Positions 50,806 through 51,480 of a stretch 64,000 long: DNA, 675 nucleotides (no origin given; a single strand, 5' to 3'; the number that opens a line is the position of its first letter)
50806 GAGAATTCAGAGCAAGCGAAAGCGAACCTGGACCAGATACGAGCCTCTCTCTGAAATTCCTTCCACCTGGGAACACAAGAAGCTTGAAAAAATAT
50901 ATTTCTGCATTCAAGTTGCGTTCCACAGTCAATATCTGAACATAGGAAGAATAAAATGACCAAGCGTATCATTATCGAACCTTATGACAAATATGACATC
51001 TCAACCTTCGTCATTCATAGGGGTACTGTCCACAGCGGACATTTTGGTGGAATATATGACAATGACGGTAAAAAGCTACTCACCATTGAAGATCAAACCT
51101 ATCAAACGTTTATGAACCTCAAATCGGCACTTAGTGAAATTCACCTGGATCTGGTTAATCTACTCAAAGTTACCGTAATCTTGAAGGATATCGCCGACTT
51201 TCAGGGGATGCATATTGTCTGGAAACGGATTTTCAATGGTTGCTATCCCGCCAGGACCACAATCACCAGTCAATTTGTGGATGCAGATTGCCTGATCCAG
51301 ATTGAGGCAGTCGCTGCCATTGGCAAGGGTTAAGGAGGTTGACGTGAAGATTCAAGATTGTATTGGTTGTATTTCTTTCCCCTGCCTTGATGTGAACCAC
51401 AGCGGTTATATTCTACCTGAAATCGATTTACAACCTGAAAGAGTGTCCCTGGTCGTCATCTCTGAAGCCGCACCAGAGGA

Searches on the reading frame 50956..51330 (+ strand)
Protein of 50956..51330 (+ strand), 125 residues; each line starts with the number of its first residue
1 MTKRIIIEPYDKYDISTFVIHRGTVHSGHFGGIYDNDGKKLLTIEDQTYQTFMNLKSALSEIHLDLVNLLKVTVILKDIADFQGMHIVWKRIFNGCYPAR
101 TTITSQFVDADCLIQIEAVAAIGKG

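Call 32: search_protein_families(library=pfam, proteins=[window:50956-51330:+], max_evalue=0.0001)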
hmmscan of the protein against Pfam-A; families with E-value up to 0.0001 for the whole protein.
window:50956-51330:+ (125 aa): 1 family
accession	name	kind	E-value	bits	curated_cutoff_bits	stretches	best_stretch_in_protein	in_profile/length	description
PF01042.26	Ribonuc_L-PSP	-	1e-15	58.2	27.3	1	25-122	22-121/121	Endoribonuclease L-PSP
